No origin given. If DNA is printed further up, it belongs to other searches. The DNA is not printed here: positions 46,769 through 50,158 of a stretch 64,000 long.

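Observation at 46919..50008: SIR2 - NB-ARC - TPR STAND protein in a low-GC island (antiphage-like, NAD-depletion-type architecture)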

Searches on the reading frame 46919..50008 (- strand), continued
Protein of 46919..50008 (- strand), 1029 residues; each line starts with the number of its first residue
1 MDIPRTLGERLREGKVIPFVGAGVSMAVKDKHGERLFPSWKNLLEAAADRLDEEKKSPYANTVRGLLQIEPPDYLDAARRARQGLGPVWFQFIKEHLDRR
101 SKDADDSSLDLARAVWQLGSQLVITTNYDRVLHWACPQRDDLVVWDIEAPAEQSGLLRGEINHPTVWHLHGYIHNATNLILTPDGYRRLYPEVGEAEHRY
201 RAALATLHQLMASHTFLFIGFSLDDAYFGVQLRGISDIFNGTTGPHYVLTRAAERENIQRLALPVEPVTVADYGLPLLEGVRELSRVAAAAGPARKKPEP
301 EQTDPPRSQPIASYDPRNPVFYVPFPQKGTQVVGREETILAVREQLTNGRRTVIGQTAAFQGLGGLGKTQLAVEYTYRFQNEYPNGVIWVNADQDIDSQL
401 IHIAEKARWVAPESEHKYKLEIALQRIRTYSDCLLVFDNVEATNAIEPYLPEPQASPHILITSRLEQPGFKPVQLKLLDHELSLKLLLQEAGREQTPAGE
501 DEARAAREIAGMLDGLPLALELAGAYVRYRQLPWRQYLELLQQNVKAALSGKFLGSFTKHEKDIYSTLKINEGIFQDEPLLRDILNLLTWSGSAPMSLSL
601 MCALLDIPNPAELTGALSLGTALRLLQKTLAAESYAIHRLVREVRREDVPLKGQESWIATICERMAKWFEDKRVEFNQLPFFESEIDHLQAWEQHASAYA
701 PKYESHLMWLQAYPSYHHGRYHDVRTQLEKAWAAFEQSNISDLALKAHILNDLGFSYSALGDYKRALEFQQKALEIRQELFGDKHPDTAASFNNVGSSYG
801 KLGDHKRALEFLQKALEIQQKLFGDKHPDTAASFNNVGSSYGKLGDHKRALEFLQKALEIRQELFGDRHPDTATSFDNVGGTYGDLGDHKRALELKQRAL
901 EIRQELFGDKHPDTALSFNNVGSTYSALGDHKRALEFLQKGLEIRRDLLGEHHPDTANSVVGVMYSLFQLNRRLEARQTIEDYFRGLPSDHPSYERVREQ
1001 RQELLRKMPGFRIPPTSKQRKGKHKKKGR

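Call 45: search_protein_families(library=pfam, proteins=[L033:825-1838:+, L040:8888-10000:+, L042:926-2098:+, L047:9071-10000:+, L049:9491-10000:+, L052:7211-8152:+, L056:8927-10000:+, L060:9542-10000:+, L064:8846-10000:+, L067:807-2270:+], max_evalue=0.001)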
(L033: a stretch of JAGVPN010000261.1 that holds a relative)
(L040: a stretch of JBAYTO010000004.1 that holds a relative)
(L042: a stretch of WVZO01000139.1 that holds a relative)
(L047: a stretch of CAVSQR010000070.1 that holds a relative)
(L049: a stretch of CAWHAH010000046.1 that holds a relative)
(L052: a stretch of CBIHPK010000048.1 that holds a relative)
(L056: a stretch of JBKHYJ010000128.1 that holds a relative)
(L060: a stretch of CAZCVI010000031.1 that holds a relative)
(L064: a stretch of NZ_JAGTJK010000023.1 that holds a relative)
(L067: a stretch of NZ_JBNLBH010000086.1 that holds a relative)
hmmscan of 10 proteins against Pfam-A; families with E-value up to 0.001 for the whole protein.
L033:825-1838:+ (338 aa): 1 family
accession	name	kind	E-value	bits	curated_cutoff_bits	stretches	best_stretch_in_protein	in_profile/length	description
PF24391.1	HD-CE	-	1.3e-31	110.7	27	1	58-276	3-241/263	HD-CE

L040:8888-10000:+ (371 aa): 1 family
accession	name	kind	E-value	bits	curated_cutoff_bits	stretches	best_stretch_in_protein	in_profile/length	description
PF00149.33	Metallophos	-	2.7e-10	41.4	21.5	1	5-239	2-172/191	Calcineurin-like phosphoesterase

L042:926-2098:+ (391 aa): 2 families
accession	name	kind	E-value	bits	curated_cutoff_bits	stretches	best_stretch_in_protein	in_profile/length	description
PF00149.33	Metallophos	-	1.2e-12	49.2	21.5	1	77-319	4-191/191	Calcineurin-like phosphoesterase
PF12850.12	Metallophos_2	-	2.8e-07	31.1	27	1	77-350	4-146/154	Calcineurin-like phosphoesterase superfamily domain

L047:9071-10000:+ (310 aa): 1 family
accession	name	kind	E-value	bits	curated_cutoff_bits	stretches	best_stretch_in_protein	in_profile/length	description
PF00149.33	Metallophos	-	6.1e-09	37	21.5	1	3-207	33-191/191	Calcineurin-like phosphoesterase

L049:9491-10000:+ (170 aa): 1 family
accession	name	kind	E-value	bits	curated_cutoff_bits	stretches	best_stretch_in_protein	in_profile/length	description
PF13271.11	DUF4062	-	1.5e-18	67.2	24.7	1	16-96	3-82/82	Domain of unknown function (DUF4062)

L052:7211-8152:+ (314 aa): 1 family
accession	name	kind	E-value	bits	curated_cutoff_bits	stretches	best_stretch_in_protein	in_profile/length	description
PF19955.5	EAD1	-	1.3e-10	42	24.2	1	239-312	8-84/90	Effector-associated domain 1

L056:8927-10000:+ (358 aa): 1 family
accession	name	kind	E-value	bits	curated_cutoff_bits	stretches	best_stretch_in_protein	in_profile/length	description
PF00149.33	Metallophos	-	1e-12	49.3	21.5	1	7-260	4-190/191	Calcineurin-like phosphoesterase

L060:9542-10000:+ (153 aa): 1 family
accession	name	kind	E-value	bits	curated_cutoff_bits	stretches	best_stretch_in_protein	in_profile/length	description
PF13676.11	TIR_2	-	8.3e-05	23.5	28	1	4-103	1-95/122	TIR domain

L064:8846-10000:+ (385 aa): 1 family
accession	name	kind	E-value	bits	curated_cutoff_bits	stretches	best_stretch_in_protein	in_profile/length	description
PF00149.33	Metallophos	-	3.6e-10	41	21.5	1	12-251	4-190/191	Calcineurin-like phosphoesterase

L067:807-2270:+ (488 aa): 10 families
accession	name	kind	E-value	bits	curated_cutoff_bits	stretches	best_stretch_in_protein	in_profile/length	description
PF07992.20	Pyr_redox_2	-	6.6e-08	32.7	26.1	1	92-144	137-188/291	Pyridine nucleotide-disulphide oxidoreductase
PF13450.12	NAD_binding_8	-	1.7e-07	31.8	21.9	1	103-133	1-31/68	NAD(P)-binding Rossmann-like domain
PF01262.27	AlaDh_PNT_C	-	2.5e-07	30.8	23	1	100-145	30-76/214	Alanine dehydrogenase/PNT, C-terminal domain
PF00070.33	Pyr_redox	-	2.9e-07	31.3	22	1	100-145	1-46/82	Pyridine nucleotide-disulphide oxidoreductase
PF01266.30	DAO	-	5.6e-07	29.9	27.9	1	100-134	1-35/353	FAD dependent oxidoreductase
PF03486.20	HI0933_like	-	1e-05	25.5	50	1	100-134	2-36/244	HI0933-like protein Rossmann domain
PF00890.30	FAD_binding_2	-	1.5e-05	24.8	20.4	1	101-132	2-33/414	FAD binding domain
PF12831.13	FAD_oxidored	-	9.8e-05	22.2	27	1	101-131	2-32/416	FAD dependent oxidoreductase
PF01134.28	GIDA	-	0.00016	21.3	22.1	1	101-136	2-38/391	Glucose inhibited division protein A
PF13738.12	Pyr_redox_3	-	0.00028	20.7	30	1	87-149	153-214/305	Pyridine nucleotide-disulphide oxidoreductase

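Call 46: predict_structure(alignment_id=A1)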
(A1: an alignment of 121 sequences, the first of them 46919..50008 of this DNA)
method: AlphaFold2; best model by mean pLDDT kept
length: 1029 residues; sequences in the alignment: 121
mean_pLDDT: 88.3   pTM: 0.62
mean pLDDT of the five models: 88.3, 85.4, 84.8, 84.4, 84.2
residues with pLDDT >= 90: 656; 70-90: 285; 50-70: 49; < 50: 39
segments of 3 or more residues with pLDDT < 50: 294-311, 1017-1029
pLDDT, mean of each block of 10 residues (from residue 1): 90 92 90 90 94 96 93 88 92 91 92 94 92 91 85 79 90 81 75 59 85 90 57 62 78 83 85 87 91 43 36 79 87 85 92 90 81 94 94 92 92 88 91 93 89 92 86 87 92 86 93 87 86 89 79 54 69 81 96 95 96 89 85 89 89 95 97 93 96 96 96 96 98 91 96 98 97 98 96 98 97 98 97 98 98 98 97 98 98 98 97 98 98 98 97 97 98 96 94 94 90 51 44
secondary structure, 60 per line:
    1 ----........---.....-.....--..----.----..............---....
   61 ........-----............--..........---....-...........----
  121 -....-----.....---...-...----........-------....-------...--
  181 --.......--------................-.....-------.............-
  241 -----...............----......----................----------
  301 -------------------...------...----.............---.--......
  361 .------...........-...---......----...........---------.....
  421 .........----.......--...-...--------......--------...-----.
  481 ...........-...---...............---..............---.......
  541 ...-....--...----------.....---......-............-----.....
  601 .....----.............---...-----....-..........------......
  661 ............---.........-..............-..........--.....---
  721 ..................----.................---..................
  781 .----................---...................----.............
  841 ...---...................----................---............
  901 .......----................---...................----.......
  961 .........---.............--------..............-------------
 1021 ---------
elements in order (helices of 4 or more, strands of 3 or more residues): H5-12 E16-20 H22-26 H40-53 H57-68 H74-85 H88-97 H106-116 E122-125 H131-135 E143-145 H150-157 E165-168 H183-189 H198-213 E215-219 H227-239 E246-251 H252-260 E265-270 H275-290 E320-322 H336-348 E355-361 H368-378 E386-391 H396-406 H416-429 E434-440 E458-463 E472-474 H480-491 H499-513 H517-530 H534-543 H545-548 H564-568 H572-577 H579-590 H598-605 H610-622 E626-628 E634-637 H639-648 H655-672 H676-684 H686-699 H701-710 H713-717 H721-738 H743-759 H763-781 H786-801 H805-823 H828-843 H847-865 H870-885 H889-907 H912-927 H931-949 H954-969 H973-985 H994-1007

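Call 52: fold_search(model_id=the predicted structure, library=pdb)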
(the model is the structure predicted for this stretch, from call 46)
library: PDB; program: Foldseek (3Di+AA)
matches with E <= 10: 1695; with E <= 0.001: 324
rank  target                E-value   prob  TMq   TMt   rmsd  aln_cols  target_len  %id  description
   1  9jap_A                1.3e-13  1.00  0.24  0.28  22.0       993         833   13  Helical structure of EfAvs5(SIR2-STAND) (released 2025-03-19)
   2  6mfv_A                1.4e-13  1.00  0.29  0.43  22.6       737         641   16  Crystal structure of the Signal Transduction ATPase with Numerous Domains (STAND) protein with a tetratricopeptide rep (released 2019-02-20)
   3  9nc9_G                2.7e-12  1.00  0.20  0.26  25.1       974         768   13  Helical assembly of AVAST5 filament (released 2026-02-18)
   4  7ai4_A                2.8e-11  1.00  0.19  0.63   6.3       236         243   30  Crystal structure of the KLC1-TPR domain truncated from its nonTPR region ([A1-B6]-Delta-nonTPR fragment) (released 2021-10-06)
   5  7ai4_B                2.8e-11  1.00  0.18  0.63   6.5       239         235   29  Crystal structure of the KLC1-TPR domain truncated from its nonTPR region ([A1-B6]-Delta-nonTPR fragment) (released 2021-10-06)
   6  9nc9_R                3.4e-11  1.00  0.20  0.26  25.1       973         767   13  Helical assembly of AVAST5 filament (released 2026-02-18)
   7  9nc9_E                5.6e-11  1.00  0.20  0.25  24.8       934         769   13  Helical assembly of AVAST5 filament (released 2026-02-18)
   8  9nc9_D                6.8e-11  1.00  0.20  0.25  24.9       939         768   13  Helical assembly of AVAST5 filament (released 2026-02-18)
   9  4a1s_A                8.6e-11  1.00  0.22  0.55   8.6       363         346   19  Crystallographic structure of the Pins:Insc complex (released 2012-03-28)
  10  6swu_F                1.4e-10  1.00  0.20  0.61   6.4       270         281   27  Crystal structure of the TPR domain of KLC1 in complex with an engineered high-affinity cargo peptide. (released 2020-09-30)
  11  3sf4_B                1.4e-10  1.00  0.21  0.52   8.6       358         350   19  Crystal structure of the complex between the conserved cell polarity proteins Inscuteable and LGN (released 2011-11-23)
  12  8chy                  1.5e-10  1.00  0.16  0.47  10.6       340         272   24  Crystal structure of an 8-repeat consensus TPR superhelix with Zinc. (released 2024-02-21)
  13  6ejn_B                1.6e-10  1.00  0.17  0.51   8.1       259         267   28  The KLC2 TPR domain bound to the JIP3 leucine zipper domain (released 2018-09-05)
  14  6ejn_A                1.6e-10  1.00  0.17  0.51   8.1       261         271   28  The KLC2 TPR domain bound to the JIP3 leucine zipper domain (released 2018-09-05)
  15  6swu_E                1.7e-10  1.00  0.20  0.60   6.2       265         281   26  Crystal structure of the TPR domain of KLC1 in complex with an engineered high-affinity cargo peptide. (released 2020-09-30)
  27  9nc9_L                3.0e-10  1.00  0.21  0.26  24.5       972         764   12  Helical assembly of AVAST5 filament (released 2026-02-18)
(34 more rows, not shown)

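Call 60: search_solved_structures(query=A1, max_evalue=1)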
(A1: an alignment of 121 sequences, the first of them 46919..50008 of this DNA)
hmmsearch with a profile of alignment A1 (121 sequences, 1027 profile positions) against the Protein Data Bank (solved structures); distinct sequences matched with E-value up to 1: 197 (the best 60 are shown).
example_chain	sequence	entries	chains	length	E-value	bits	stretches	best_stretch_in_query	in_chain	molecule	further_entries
9qhb_A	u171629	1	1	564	2.2e-65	224.7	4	743-940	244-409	Engineered tetratricopeptide repeat protein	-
7ai4_A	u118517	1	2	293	1.5e-35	125.9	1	746-984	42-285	Isoform C of Kinesin light chain 1,Isoform C of Kinesin light chain 1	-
8bu0_A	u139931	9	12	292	2.9e-35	125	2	782-941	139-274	Consensus tetratricopeptide repeat protein | Crystal structure of an 8-repeat consensus TPR superhelix with Zinc. | Monomer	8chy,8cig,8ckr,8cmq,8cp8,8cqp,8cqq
3nf1_A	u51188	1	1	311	1.6e-34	122.6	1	746-942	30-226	Kinesin light chain 1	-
6fuz_A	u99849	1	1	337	2.8e-34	121.7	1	746-942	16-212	Kinesin light chain 1,Kinesin light chain 1,C-Jun-amino-terminal kinase-interacting protei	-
6fv0_A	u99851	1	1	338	2.8e-34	121.7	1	746-942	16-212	Kinesin light chain 1,Torsin-1A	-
6swu_A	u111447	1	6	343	3e-34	121.6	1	746-942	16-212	Kinesin light chain 1,Kinesin light chain 1,TPR domain of kinesin light chain 1 in complex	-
5oj8_A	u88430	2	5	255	1.1e-33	119.8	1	745-940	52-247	Kinesin light chain 1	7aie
9pmb_C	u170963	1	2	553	1.3e-33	119.5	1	745-941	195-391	Kinesin light chain 1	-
9qhc_A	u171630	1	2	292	1.5e-33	119.3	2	782-942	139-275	Engineered tetratricopeptide repeat protein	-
6f9i_A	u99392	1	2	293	7.8e-32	113.6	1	746-942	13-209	Kinesin light chain 2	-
6ejn_A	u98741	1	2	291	8e-32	113.6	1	746-942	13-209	Kinesin light chain 2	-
5ojf_A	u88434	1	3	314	8.5e-32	113.5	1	746-942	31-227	Kinesin light chain 2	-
5fjy_A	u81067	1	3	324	1.1e-31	113.1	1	746-942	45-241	KINESIN LIGHT CHAIN 2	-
3edt_B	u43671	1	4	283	2.8e-30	108.5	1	762-942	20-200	Kinesin light chain 2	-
4y6c_A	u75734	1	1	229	2.4e-22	82.2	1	780-982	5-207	ANSERINA PUTATIVE KINESIN LIGHT chain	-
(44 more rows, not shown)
